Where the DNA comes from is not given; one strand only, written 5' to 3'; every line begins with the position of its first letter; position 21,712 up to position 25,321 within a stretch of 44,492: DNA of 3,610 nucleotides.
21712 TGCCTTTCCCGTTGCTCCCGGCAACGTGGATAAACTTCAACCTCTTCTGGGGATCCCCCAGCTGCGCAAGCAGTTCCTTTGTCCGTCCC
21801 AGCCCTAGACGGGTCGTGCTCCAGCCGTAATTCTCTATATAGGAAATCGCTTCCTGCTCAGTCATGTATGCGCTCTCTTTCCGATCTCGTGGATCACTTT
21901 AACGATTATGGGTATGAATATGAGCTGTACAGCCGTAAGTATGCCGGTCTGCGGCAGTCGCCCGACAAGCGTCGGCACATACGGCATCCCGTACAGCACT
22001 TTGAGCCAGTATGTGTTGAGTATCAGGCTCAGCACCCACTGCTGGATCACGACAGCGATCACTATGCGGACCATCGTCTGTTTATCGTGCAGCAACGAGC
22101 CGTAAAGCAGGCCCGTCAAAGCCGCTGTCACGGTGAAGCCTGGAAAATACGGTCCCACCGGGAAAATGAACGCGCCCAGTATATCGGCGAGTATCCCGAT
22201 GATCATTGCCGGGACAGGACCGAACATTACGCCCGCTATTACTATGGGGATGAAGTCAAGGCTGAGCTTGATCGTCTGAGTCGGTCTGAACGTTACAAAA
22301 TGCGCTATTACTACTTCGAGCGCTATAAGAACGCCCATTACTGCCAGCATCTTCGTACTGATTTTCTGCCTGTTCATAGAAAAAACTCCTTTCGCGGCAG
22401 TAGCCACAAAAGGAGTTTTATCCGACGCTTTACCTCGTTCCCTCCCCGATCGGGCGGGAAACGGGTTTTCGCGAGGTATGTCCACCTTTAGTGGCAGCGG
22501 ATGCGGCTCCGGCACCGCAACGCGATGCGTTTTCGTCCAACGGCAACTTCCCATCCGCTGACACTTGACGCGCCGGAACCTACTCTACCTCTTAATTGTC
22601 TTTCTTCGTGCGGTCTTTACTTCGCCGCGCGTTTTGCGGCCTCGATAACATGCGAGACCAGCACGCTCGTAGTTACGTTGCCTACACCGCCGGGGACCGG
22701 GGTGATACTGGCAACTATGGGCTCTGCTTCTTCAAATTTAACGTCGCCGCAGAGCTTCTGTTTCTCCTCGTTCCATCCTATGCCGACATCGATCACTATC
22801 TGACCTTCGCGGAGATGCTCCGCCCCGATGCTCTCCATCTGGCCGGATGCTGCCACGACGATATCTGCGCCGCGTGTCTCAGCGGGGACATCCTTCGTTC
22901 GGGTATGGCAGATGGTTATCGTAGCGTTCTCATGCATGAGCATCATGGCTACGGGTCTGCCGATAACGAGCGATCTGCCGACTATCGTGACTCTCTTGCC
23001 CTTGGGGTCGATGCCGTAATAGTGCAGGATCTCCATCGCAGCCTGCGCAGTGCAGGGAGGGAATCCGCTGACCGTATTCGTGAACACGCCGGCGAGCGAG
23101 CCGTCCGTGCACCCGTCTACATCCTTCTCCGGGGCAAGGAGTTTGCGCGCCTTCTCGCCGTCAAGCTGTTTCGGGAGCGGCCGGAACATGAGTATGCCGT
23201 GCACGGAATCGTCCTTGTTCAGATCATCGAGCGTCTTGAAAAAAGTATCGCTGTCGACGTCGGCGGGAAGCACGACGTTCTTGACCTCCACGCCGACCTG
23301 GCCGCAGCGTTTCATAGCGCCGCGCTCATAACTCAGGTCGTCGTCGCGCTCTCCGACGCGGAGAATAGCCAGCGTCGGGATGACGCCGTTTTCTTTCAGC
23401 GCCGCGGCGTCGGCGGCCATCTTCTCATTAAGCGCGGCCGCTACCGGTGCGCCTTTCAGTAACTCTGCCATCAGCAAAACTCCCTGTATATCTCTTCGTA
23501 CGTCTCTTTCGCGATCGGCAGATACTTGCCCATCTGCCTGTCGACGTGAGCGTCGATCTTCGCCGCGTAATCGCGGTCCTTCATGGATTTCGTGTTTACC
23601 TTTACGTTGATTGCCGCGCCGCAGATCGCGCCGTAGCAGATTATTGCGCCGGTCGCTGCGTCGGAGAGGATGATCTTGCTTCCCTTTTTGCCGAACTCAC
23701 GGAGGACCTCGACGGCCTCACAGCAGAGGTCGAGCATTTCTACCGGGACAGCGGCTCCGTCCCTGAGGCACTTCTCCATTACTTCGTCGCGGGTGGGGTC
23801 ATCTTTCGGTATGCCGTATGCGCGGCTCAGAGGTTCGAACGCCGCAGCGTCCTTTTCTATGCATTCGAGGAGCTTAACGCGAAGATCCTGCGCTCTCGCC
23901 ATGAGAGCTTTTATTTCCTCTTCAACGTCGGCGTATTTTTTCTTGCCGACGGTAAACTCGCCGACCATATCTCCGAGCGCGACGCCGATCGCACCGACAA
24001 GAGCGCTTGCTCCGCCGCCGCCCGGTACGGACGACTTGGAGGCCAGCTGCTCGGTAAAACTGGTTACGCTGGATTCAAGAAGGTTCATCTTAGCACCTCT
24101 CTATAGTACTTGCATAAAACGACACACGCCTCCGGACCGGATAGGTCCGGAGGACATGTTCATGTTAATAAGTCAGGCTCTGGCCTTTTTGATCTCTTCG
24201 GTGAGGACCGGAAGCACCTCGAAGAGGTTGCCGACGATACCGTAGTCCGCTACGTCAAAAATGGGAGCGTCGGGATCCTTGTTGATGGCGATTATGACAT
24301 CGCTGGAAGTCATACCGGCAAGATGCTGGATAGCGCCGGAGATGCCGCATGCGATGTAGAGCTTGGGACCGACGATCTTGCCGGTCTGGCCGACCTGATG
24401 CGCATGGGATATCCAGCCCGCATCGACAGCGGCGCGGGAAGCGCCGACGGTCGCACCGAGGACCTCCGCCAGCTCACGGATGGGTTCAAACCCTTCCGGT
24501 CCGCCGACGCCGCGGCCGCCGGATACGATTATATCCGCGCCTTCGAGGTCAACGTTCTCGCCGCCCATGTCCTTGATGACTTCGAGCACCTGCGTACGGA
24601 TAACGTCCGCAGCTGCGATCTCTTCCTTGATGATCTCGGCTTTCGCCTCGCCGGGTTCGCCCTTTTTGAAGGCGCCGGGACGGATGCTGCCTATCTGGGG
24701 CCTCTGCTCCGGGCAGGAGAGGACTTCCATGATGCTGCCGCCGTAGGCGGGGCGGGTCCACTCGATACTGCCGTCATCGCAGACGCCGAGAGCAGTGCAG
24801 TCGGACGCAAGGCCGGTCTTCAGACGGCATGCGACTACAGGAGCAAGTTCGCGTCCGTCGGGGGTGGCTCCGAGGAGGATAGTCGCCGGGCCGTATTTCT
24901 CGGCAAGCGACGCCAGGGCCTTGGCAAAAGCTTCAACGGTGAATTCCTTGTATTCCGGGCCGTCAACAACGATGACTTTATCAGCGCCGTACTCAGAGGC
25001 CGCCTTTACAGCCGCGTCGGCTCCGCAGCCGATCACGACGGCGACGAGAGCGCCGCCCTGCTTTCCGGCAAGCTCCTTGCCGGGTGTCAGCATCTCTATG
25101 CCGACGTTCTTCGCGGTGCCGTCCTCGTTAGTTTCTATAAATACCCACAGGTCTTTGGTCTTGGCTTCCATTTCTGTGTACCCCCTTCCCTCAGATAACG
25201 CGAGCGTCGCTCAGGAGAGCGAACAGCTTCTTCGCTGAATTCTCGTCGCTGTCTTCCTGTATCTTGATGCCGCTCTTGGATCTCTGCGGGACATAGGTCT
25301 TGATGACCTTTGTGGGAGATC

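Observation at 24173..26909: Short divergent MTHFR-like gene directly coupled to bifurcating-type etfBA: candidate Etf-dependent methylene-THF reductase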

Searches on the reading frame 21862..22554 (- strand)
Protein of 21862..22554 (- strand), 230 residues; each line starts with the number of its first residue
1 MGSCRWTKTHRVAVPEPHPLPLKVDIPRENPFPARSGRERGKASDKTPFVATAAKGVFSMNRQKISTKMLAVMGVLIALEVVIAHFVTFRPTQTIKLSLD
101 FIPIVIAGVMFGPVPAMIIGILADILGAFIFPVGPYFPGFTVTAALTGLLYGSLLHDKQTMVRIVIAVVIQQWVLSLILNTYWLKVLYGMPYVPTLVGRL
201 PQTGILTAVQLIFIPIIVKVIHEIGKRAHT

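Call 4: search_protein_families(library=pfam, proteins=[window:21862-22554:-], max_evalue=0.01)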
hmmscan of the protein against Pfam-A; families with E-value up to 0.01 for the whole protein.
window:21862-22554:- (230 aa): 4 families
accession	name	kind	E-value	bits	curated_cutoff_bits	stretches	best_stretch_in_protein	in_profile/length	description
PF12822.12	ECF_trnsprt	-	2.3e-15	57.4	30.7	1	68-218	1-169/169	ECF transporter, substrate-specific component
PF07155.17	ECF-ribofla_trS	-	3.9e-08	33.9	26.7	1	64-216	1-165/172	ECF-type riboflavin transporter, S component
PF09512.15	ThiW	-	0.00041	20.9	30.3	1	70-180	1-112/150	Thiamine-precursor transporter protein (ThiW)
PF09515.15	Thia_YuaJ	-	0.0018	18.8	25.8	1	71-130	2-61/177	Thiamine transporter protein (Thia_YuaJ)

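Call 5: search_protein_families(library=ncbifam, proteins=[window:21862-22554:-], max_evalue=0.01)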
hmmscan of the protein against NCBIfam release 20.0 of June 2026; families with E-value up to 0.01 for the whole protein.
window:21862-22554:- (230 aa): 5 families
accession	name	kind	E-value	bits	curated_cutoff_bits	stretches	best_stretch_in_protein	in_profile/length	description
TIGR04518.1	ECF_S_folT_fam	subfamily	4.7e-40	137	60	1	64-221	1-161/163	folate family ECF transporter S component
NF007179.0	PRK09609.1-4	equivalog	1.6e-08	34.6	630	1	56-152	18-117/335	hypothetical protein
NF009461.0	PRK12821.1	equivalog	4.1e-05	22.3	399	1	70-154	69-151/477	aspartyl/glutamyl-tRNA amidotransferase subunit C-like protein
NF007177.0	PRK09609.1-1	equivalog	0.0017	17.7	524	1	73-153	74-155/340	hypothetical protein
NF007178.0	PRK09609.1-3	equivalog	0.0035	16.9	483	1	68-153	7-95/311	hypothetical protein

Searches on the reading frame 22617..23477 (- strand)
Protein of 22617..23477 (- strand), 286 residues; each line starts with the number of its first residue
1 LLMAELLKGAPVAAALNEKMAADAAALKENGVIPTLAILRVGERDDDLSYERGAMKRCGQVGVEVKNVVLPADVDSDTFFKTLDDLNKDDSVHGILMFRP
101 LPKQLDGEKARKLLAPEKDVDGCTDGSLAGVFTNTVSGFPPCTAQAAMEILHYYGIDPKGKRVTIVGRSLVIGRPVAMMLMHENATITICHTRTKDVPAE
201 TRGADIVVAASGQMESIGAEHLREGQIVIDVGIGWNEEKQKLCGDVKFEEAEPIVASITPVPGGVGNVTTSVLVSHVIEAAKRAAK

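Call 4: search_protein_families(library=pfam, proteins=[window:22617-23477:-], max_evalue=0.01)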
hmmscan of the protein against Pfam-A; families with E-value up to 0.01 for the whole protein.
window:22617-23477:- (286 aa): 2 families
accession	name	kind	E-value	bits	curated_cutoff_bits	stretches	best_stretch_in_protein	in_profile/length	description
PF02882.25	THF_DHG_CYH_C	-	4.6e-53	179.3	27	1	132-284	8-159/160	Tetrahydrofolate dehydrogenase/cyclohydrolase, NAD(P)-binding domain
PF00763.28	THF_DHG_CYH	-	1.2e-29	103.4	32.8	1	7-121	1-115/115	Tetrahydrofolate dehydrogenase/cyclohydrolase, catalytic domain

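Call 5: search_protein_families(library=ncbifam, proteins=[window:22617-23477:-], max_evalue=0.01)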
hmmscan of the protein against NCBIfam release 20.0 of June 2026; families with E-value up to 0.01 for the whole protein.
window:22617-23477:- (286 aa): 30 families (the best 25 are shown)
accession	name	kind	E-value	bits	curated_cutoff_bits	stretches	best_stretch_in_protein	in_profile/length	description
NF010786.0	PRK14189.1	subfamily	1.1e-75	254.4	421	1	3-285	2-282/285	bifunctional methylenetetrahydrofolate dehydrogenase/methenyltetrahydrofolate cyclohydrolase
NF010783.0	PRK14186.1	equivalog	2.3e-70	237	333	1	3-283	1-284/297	bifunctional methylenetetrahydrofolate dehydrogenase/methenyltetrahydrofolate cyclohydrolase FolD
NF010775.0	PRK14178.1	equivalog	3.3e-69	233.2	465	1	26-283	19-273/279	bifunctional methylenetetrahydrofolate dehydrogenase/methenyltetrahydrofolate cyclohydrolase FolD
NF010770.0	PRK14173.1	equivalog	1.8e-67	227.5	411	1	4-284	3-281/287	bifunctional 5,10-methylene-tetrahydrofolate dehydrogenase/ 5,10-methylene-tetrahydrofolate cyclohydrolase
NF010785.0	PRK14188.1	subfamily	3.6e-67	226.4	396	1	3-285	2-290/297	bifunctional methylenetetrahydrofolate dehydrogenase/methenyltetrahydrofolate cyclohydrolase FolD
NF010787.0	PRK14191.1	equivalog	6.6e-67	225.6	423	1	5-284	2-280/285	bifunctional methylenetetrahydrofolate dehydrogenase/methenyltetrahydrofolate cyclohydrolase FolD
NF010781.0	PRK14184.1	equivalog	4.6e-66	222.9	438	1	6-282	3-281/286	bifunctional 5,10-methylene-tetrahydrofolate dehydrogenase/ 5,10-methylene-tetrahydrofolate cyclohydrolase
NF010789.1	PRK14193.1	equivalog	1.2e-65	221.5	401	1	3-283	1-280/281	bifunctional methylenetetrahydrofolate dehydrogenase/methenyltetrahydrofolate cyclohydrolase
NF010769.0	PRK14172.1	equivalog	1.8e-65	220.9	392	1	3-280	1-276/278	bifunctional 5,10-methylene-tetrahydrofolate dehydrogenase/ 5,10-methylene-tetrahydrofolate cyclohydrolase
NF010773.0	PRK14176.1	equivalog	1.2e-64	218.5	437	1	6-283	10-285/287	bifunctional 5,10-methylene-tetrahydrofolate dehydrogenase/ 5,10-methylene-tetrahydrofolate cyclohydrolase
NF010776.0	PRK14179.1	equivalog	5e-64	216.2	445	1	3-285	1-282/284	bifunctional methylenetetrahydrofolate dehydrogenase/methenyltetrahydrofolate cyclohydrolase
NF010764.0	PRK14167.1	subfamily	1.2e-63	215.1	477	1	3-283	1-288/297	bifunctional 5,10-methylene-tetrahydrofolate dehydrogenase/ 5,10-methylene-tetrahydrofolate cyclohydrolase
NF008058.0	PRK10792.1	equivalog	1e-62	211.7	355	1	3-284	2-282/285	bifunctional methylenetetrahydrofolate dehydrogenase/methenyltetrahydrofolate cyclohydrolase FolD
NF010779.0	PRK14182.1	equivalog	3.8e-62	210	537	1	6-285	3-281/282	bifunctional 5,10-methylene-tetrahydrofolate dehydrogenase/ 5,10-methylene-tetrahydrofolate cyclohydrolase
NF010780.0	PRK14183.1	equivalog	1.7e-61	207.9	480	1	6-285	3-281/283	bifunctional 5,10-methylene-tetrahydrofolate dehydrogenase/ 5,10-methylene-tetrahydrofolate cyclohydrolase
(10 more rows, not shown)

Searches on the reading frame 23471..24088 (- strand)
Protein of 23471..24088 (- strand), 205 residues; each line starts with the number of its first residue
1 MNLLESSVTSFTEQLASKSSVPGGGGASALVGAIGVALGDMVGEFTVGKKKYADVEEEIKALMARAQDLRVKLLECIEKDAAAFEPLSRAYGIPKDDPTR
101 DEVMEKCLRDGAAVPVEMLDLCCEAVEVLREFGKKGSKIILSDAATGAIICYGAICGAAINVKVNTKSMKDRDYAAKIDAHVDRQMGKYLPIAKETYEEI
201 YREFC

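Call 4: search_protein_families(library=pfam, proteins=[window:23471-24088:-], max_evalue=0.01)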
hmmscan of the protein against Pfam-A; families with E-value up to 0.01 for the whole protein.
window:23471-24088:- (205 aa): 1 family
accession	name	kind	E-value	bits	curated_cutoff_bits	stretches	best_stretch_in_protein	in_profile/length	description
PF04961.17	FTCD_C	-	4.5e-58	196.4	24.5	1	7-183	1-181/182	Formiminotransferase-cyclodeaminase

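Call 5: search_protein_families(library=ncbifam, proteins=[window:23471-24088:-], max_evalue=0.01)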
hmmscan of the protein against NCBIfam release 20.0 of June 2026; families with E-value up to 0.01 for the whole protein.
window:23471-24088:- (205 aa): 1 family
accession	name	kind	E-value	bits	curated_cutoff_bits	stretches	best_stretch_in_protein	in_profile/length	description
NF045657.1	MthfCyhylaseFchA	equivalog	4.6e-51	173.3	275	1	5-200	4-203/207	methenyltetrahydrofolate cyclohydrolase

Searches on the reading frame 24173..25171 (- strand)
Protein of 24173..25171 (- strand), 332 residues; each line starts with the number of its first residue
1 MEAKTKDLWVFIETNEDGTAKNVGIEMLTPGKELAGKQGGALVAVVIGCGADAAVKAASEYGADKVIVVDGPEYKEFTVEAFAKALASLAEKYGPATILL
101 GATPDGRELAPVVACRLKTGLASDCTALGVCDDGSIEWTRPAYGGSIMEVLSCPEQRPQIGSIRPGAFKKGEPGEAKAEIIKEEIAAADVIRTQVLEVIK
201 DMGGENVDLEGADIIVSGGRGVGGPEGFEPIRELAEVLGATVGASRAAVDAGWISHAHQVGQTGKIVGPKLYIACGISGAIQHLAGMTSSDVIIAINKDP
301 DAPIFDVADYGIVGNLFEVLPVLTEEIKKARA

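Call 4: search_protein_families(library=pfam, proteins=[window:24173-25171:-], max_evalue=0.01)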
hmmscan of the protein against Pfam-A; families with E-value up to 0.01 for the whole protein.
window:24173-25171:- (332 aa): 2 families
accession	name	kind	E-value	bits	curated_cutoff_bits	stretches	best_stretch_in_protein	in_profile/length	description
PF01012.27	ETF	-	2.2e-42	145.3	26.7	1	9-186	2-179/181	Electron transfer flavoprotein domain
PF00766.25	ETF_alpha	-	4.3e-37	126.4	27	1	208-287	1-80/81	Electron transfer flavoprotein FAD-binding domain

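Call 5: search_protein_families(library=ncbifam, proteins=[window:24173-25171:-], max_evalue=0.01)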
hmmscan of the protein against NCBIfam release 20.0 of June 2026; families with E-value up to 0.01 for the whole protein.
window:24173-25171:- (332 aa): 5 families
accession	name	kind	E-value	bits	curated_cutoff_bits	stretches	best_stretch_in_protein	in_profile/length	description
NF042970.1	AcrlCoAredClosAcrA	equivalog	2e-95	319.9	600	2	133-329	157-359/360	acryloyl-CoA reductase electron transfer subunit beta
NF038209.1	mft_etfA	equivalog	7.9e-46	156.8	240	1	33-326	18-301/303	mycofactocin-associated electron transfer flavoprotein alpha subunit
NF008884.0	PRK11916.1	equivalog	2.1e-39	135.7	528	1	38-327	26-310/312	electron transfer flavoprotein subunit alpha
NF002889.0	PRK03363.1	equivalog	2.6e-38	132.1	549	1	51-326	37-310/313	electron transfer flavoprotein subunit alpha/FixB family protein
NF051845.1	EtFlavAlphaProt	equivalog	2.4e-36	125.6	600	2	194-331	264-403/406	electron transfer flavoprotein subunit alpha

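Call 18: search_solved_structures(query=window:24173-25171:-, max_evalue=1e-10, show_alignments=1)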
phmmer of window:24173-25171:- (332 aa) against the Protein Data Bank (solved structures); distinct sequences matched with E-value up to 1e-10: 15.
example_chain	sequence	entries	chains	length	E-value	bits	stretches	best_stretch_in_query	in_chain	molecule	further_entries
6fah_A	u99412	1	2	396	3.1e-93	315.9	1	6-329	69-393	Caffeyl-CoA reductase-Etf complex subunit CarE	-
7koe_B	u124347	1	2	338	1.9e-87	296.9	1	6-328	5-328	Electron transfer flavoprotein, alpha subunit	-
4kpu_A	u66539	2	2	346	9e-84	284.8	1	5-329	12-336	Electron transfer flavoprotein alpha subunit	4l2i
5ol2_A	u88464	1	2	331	3.1e-83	283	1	10-330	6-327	Electron transfer flavoprotein large subunit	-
7qh2_A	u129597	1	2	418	3.5e-66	227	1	10-325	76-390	Lactate dehydrogenase (NAD(+),ferredoxin) subunit LctC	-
1efv_A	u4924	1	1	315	2e-53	185.1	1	35-329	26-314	ELECTRON TRANSFER FLAVOPROTEIN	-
1t9g_R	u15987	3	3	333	2.6e-53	184.7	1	35-329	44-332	Electron transfer flavoprotein alpha-subunit, mitochondrial | Electron transfer flavoprotein alpha-subunit, mitochondrial precursor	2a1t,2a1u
1efp_A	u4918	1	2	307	3.7e-52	180.9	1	37-325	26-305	PROTEIN (ELECTRON TRANSFER FLAVOPROTEIN)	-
1o94_D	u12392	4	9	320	2.4e-47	165.1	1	21-322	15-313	ELECTRON TRANSFER FLAVOPROTEIN ALPHA-SUBUNIT | ELECTRON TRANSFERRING FLAVOPROTEIN ALPHA-SUBUNIT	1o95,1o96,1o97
3clu_D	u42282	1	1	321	6.6e-47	163.7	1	21-322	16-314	Electron transfer flavoprotein subunit alpha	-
3clt_D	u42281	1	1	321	1.4e-46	162.6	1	21-322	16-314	Electron transfer flavoprotein subunit alpha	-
3clr_D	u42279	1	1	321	2.1e-46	162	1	21-322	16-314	Electron transfer flavoprotein subunit alpha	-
3cls_D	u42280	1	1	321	3.4e-46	161.3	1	21-322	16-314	Electron transfer flavoprotein subunit alpha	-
5ow0_A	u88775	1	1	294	9.7e-36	126.9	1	85-328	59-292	Electron transfer flavoprotein, alpha subunit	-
3ih5_A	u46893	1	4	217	9.5e-24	87.5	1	6-187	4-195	Electron transfer flavoprotein alpha-subunit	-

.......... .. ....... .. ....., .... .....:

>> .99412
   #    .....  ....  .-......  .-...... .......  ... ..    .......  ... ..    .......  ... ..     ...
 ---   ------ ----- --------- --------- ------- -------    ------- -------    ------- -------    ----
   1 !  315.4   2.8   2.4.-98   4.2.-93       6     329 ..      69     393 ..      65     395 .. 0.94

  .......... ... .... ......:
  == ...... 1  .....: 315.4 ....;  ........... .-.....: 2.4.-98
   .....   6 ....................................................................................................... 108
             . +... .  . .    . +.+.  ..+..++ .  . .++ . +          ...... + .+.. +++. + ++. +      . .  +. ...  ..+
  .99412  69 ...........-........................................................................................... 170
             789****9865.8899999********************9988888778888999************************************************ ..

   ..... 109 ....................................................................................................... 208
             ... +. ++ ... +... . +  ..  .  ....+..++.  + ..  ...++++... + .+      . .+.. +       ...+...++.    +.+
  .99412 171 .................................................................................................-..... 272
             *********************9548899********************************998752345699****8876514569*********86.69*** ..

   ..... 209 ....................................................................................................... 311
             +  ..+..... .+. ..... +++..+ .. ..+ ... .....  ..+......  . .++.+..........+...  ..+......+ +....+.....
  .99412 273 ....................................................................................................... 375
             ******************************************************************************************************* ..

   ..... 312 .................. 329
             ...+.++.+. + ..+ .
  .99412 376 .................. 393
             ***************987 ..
